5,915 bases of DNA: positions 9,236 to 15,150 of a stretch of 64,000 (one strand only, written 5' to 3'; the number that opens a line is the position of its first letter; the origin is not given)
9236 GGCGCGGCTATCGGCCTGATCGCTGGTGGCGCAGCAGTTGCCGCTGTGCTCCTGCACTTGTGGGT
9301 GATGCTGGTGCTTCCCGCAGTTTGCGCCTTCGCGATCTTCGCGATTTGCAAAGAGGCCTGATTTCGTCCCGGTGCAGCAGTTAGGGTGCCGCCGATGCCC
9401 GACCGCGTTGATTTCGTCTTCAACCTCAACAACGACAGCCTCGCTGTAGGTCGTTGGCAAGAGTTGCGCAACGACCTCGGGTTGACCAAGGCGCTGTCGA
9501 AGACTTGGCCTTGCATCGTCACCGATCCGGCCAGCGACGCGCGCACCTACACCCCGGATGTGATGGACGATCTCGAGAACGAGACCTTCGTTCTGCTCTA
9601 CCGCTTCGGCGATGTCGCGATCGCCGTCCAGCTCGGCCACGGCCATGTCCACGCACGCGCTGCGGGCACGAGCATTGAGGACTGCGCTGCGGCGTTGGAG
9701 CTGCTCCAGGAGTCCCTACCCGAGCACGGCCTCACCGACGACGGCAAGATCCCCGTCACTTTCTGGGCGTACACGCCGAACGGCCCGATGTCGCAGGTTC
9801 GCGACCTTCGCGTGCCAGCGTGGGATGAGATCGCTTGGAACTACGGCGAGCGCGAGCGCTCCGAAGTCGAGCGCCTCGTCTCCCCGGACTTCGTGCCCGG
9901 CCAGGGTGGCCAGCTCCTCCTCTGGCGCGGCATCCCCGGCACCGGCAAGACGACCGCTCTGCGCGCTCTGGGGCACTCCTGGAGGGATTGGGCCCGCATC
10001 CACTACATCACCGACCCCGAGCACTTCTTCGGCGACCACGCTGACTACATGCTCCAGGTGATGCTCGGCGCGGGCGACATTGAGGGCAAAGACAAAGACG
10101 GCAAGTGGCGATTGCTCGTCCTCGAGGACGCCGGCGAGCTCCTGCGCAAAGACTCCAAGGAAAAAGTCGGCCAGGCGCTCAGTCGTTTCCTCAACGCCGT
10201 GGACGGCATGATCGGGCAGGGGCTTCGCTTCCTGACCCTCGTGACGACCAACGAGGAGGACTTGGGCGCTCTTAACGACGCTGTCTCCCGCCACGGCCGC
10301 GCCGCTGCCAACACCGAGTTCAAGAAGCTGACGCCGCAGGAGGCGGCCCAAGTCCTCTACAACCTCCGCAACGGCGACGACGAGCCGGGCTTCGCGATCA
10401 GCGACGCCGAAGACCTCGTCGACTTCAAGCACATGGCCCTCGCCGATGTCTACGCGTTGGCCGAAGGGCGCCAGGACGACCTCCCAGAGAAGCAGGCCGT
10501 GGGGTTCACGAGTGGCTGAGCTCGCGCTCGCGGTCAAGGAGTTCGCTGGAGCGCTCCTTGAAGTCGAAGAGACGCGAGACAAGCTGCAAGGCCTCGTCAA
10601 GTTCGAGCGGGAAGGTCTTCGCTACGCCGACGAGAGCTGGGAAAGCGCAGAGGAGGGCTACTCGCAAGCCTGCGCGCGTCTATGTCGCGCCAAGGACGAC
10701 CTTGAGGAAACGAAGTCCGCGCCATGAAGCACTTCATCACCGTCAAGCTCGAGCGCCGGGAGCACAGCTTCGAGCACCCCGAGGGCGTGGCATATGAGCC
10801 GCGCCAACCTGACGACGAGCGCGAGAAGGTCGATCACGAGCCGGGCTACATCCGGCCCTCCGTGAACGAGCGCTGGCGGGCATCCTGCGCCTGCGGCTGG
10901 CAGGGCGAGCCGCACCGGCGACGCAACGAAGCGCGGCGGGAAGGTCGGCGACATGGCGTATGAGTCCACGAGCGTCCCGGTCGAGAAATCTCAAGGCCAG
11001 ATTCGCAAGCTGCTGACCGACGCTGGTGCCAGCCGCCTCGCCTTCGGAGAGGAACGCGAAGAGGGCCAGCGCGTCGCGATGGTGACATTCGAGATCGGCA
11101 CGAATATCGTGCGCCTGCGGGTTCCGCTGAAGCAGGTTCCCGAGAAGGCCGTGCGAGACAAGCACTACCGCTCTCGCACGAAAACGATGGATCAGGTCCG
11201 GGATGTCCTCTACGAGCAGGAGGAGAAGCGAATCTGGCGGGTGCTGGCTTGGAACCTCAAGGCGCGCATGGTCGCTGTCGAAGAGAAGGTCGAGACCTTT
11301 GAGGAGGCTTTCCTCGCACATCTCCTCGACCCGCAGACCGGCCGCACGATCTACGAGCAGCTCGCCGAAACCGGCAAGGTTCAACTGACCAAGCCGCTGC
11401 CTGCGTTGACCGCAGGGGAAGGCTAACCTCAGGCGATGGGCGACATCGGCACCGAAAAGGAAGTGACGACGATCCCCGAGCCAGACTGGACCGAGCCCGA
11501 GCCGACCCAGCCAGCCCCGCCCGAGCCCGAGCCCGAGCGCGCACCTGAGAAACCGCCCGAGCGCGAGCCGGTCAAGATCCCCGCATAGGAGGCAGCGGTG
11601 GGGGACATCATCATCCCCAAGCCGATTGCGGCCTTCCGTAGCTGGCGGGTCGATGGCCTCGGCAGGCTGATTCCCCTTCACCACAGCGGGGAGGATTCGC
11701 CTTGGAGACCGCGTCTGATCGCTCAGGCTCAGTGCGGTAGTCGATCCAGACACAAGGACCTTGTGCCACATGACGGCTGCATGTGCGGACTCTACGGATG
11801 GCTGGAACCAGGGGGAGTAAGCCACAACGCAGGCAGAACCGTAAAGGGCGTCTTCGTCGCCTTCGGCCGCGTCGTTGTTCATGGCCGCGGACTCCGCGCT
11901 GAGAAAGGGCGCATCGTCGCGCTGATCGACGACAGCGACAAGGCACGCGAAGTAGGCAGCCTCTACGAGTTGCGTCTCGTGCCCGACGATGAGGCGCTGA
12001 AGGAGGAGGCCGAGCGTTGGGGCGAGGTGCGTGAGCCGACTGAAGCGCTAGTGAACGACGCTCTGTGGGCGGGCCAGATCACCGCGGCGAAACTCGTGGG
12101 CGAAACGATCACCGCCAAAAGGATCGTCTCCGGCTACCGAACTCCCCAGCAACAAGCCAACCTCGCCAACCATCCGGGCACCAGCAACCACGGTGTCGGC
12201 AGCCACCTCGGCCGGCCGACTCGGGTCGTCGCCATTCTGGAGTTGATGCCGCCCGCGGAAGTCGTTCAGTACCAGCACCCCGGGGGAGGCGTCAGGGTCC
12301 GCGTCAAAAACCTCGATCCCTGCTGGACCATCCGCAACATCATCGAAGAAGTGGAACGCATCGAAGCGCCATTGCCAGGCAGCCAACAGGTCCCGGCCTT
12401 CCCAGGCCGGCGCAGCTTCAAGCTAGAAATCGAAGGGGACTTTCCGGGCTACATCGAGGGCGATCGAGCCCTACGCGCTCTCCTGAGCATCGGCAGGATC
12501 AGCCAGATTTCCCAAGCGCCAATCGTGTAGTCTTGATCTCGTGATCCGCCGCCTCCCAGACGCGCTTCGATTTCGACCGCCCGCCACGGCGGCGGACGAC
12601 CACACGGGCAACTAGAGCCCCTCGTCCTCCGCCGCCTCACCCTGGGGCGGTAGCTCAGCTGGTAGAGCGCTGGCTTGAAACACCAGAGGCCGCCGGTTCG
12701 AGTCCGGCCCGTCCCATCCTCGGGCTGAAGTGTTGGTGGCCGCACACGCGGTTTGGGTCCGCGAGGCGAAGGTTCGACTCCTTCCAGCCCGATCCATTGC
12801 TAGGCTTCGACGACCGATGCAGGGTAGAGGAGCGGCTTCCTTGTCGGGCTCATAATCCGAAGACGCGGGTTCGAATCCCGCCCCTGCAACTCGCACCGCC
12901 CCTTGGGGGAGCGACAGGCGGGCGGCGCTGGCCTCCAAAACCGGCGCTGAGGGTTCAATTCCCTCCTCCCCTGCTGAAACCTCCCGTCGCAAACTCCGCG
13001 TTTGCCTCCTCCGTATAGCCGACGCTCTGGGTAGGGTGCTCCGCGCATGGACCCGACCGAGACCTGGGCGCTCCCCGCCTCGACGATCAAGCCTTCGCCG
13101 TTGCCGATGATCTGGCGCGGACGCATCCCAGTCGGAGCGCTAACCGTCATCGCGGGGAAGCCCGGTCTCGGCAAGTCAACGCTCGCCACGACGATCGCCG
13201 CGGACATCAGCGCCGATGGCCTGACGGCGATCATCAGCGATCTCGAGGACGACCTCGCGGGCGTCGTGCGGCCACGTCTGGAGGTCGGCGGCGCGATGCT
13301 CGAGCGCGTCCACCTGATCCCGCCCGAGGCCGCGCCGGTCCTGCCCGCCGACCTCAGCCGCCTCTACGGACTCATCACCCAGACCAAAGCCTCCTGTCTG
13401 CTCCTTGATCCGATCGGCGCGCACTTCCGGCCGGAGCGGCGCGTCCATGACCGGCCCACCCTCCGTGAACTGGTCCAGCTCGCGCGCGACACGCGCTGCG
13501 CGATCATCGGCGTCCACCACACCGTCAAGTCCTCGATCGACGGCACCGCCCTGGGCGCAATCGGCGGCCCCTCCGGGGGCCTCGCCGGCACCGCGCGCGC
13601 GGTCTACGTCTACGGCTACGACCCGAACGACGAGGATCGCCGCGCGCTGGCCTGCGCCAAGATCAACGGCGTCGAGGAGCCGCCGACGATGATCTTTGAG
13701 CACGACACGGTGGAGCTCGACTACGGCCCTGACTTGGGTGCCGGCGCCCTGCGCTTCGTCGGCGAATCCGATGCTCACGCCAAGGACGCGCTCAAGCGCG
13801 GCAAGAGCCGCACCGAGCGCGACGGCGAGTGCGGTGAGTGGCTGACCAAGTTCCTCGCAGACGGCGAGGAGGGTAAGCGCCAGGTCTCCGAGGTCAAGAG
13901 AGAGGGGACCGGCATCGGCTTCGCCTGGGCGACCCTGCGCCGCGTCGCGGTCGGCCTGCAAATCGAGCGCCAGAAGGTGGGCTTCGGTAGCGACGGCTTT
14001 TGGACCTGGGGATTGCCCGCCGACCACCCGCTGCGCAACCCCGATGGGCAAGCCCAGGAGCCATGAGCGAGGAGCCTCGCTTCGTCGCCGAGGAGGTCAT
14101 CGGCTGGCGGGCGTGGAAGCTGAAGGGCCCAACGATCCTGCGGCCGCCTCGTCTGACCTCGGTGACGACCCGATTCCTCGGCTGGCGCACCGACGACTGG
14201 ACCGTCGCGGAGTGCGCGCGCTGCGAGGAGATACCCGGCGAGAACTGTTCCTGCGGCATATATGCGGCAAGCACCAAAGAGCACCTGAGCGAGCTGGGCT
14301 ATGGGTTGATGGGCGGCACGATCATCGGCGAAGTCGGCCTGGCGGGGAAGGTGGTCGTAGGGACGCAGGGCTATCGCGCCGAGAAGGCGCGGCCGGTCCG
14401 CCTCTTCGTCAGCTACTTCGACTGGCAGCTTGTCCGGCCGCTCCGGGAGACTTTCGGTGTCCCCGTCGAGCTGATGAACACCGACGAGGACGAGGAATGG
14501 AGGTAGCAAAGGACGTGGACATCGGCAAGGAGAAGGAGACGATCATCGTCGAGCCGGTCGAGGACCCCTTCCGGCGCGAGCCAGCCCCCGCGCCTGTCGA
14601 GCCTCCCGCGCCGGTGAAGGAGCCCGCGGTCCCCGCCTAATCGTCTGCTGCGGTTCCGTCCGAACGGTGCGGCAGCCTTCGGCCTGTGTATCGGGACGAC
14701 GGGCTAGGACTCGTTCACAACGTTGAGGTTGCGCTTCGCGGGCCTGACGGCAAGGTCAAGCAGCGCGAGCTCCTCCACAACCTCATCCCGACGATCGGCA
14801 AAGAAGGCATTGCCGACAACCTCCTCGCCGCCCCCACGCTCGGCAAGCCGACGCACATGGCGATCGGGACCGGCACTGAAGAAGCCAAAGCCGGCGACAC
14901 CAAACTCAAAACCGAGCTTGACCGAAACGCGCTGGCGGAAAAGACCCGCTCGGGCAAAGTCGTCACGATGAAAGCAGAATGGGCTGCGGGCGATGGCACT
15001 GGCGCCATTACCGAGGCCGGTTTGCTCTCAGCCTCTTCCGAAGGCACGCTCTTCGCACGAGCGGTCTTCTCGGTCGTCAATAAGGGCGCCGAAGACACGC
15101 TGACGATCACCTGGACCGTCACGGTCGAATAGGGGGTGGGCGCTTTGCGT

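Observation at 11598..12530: Three-member paralogous family with a conserved Cys-containing domain of unknown function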

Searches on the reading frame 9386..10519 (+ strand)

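Call 19: search_protein_families(library=pfam, proteins=[window:9386-10519:+], max_evalue=0.01)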
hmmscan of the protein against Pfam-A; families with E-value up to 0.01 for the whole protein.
window:9386-10519:+ (377 aa): 4 families
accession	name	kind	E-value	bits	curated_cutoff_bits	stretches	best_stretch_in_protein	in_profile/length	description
PF00004.35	AAA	-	6.7e-06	27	21.2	1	180-312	3-129/131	ATPase family associated with various cellular activities (AAA)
PF19347.4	DUF5925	-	0.00033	20.7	27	1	117-165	128-177/178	Domain of unknown function (DUF5925)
PF13604.12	AAA_30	-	0.0008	19.6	27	1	174-201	17-44/191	AAA domain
PF25199.1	nSTAND_NTPase5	-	0.0094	16.2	34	0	143-205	8-73/145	Novel STAND NTPase 5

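Call 39: search_protein_families(library=padloc, proteins=[window:9386-10519:+], max_evalue=0.1)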
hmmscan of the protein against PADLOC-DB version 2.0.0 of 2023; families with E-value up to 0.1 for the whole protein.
window:9386-10519:+ (377 aa): 0 families

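Call 99: search_protein_families(library=ncbifam, proteins=[window:9386-10516:+], max_evalue=1)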
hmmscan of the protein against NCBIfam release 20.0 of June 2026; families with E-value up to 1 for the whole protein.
window:9386-10516:+ (377 aa): 1 family
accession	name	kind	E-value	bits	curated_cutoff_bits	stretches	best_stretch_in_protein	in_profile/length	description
TIGR00602.1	rad24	subfamily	0.36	9.3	482.55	1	159-196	94-131/640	checkpoint protein rad24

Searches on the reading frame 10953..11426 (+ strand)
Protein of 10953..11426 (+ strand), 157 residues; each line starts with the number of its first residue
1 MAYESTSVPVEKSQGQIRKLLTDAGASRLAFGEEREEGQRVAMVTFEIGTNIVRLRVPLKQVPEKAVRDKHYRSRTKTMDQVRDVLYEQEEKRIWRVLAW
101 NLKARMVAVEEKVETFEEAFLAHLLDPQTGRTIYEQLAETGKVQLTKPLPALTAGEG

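Call 19: search_protein_families(library=pfam, proteins=[window:10953-11426:+], max_evalue=0.01)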
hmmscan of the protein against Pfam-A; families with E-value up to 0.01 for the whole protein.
window:10953-11426:+ (157 aa): 0 families

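Call 39: search_protein_families(library=padloc, proteins=[window:10953-11426:+], max_evalue=0.1)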
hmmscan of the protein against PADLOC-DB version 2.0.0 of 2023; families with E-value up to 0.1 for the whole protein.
window:10953-11426:+ (157 aa): 0 families

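Call 99: search_protein_families(library=ncbifam, proteins=[window:10953-11423:+], max_evalue=1)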
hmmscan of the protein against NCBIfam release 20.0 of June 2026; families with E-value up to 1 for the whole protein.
window:10953-11423:+ (157 aa): 2 families
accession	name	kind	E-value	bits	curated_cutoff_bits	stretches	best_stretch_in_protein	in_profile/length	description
NF058623.1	HdaclCoAlyACT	equivalog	0.016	13.8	600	1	27-134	151-251/575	2-hydroxyacyl-CoA lyase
TIGR01635.1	tail_comp_S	equivalog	0.04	14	37.65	1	2-44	51-93/144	phage virion morphogenesis protein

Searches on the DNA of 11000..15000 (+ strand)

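Call 11: search_dna_similar(query=window:11000-15000:+, collection=phages, mode=distant)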
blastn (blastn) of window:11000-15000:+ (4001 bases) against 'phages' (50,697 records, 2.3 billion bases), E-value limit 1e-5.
Records with a match: 25; places in all: 25; records where one place covers at least 80% of the query: 0.
Best place of each record, by identity: 80-90% 10; 60-80% 15.
By first word of the organism name: Streptomyces 15; Mycobacterium 8; Gordonia 2.
By host as written in the record: Mycobacterium smegmatis mc2 155 8; Streptomyces xanthochromogenes NRRL B-5410 3; Streptomyces azureus NRRL B-2655 2; Streptomyces lividans JI 1326 2; Streptomyces baarnensis NRRL B-2842 2; Streptomyces coelicolor A3(2) 2; Streptomyces sp. 2; Gordonia terrae 3612 2; and 2 more.
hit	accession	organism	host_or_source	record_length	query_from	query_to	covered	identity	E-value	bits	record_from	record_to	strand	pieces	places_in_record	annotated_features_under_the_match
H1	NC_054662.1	Streptomyces phage Omar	Streptomyces azureus NRRL B-2655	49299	1645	1717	2%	79.5%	4e-7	65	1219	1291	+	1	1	tRNA-Phe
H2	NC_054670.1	Streptomyces phage Thestral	Streptomyces xanthochromogenes NRRL ...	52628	1645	1717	2%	79.5%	4e-7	65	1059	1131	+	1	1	3: tRNA-Phe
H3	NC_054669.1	Streptomyces phage Alvy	Streptomyces lividans JI 1326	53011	1645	1717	2%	79.5%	4e-7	65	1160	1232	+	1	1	4: tRNA-Phe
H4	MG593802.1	Streptomyces phage Omar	Streptomyces azureus NRRL B-2655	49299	1645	1717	2%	79.5%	4e-7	65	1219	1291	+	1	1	tRNA-Phe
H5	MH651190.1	Streptomyces phage Thestral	Streptomyces xanthochromogenes NRRL ...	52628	1645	1717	2%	79.5%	4e-7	65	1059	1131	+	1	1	3: tRNA-Phe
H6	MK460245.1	Streptomyces phage BartholomewSD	Streptomyces platensis MJ1A1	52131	1645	1717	2%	79.5%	4e-7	65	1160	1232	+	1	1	4: tRNA-Phe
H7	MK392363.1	Streptomyces phage Bowden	Streptomyces xanthochromogenes NRRL ...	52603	1645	1717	2%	79.5%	4e-7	65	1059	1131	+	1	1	3: tRNA-Phe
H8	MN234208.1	Streptomyces phage Alvy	Streptomyces lividans JI 1326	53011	1645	1717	2%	79.5%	4e-7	65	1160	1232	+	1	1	4: tRNA-Phe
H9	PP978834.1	Streptomyces phage Jevington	Streptomyces baarnensis NRRL B-2842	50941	1646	1717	2%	79.5%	5e-6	62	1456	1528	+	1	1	4: tRNA-Phe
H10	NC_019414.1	Streptomyces phage R4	Streptomyces coelicolor A3(2)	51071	1645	1717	2%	78.1%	5e-6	61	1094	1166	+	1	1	tRNA-Phe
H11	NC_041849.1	Streptomyces phage phiELB20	Streptomyces sp.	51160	1645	1717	2%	78.1%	5e-6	61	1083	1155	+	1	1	tRNA-Phe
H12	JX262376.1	Streptomyces phage phiELB20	Streptomyces sp.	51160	1645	1717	2%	78.1%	5e-6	61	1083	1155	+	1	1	tRNA-Phe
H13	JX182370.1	Streptomyces phage R4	Streptomyces coelicolor A3(2)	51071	1645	1717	2%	78.1%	5e-6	61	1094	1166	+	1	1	tRNA-Phe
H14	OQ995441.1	Streptomyces phage Marav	Streptomyces bicolor NRRL B-3897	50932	1645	1717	2%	78.1%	5e-6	61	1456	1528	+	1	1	4: tRNA-Phe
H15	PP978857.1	Streptomyces phage Puginator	Streptomyces baarnensis NRRL B-2842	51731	1645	1717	2%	78.1%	5e-6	61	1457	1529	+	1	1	4: tRNA-Phe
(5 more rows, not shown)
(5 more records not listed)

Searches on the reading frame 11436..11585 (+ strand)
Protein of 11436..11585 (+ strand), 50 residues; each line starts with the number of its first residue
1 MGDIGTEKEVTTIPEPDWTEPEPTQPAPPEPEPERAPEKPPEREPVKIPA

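Call 63: search_protein_families(library=pfam, proteins=[window:11436-11585:+], max_evalue=10)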
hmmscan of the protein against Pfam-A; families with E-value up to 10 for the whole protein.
seq(50 aa): 1 family
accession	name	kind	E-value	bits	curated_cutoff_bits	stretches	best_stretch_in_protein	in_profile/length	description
PF05887.16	Trypan_PARP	-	5.3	7.5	100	1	8-45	65-107/134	Procyclic acidic repetitive protein (PARP)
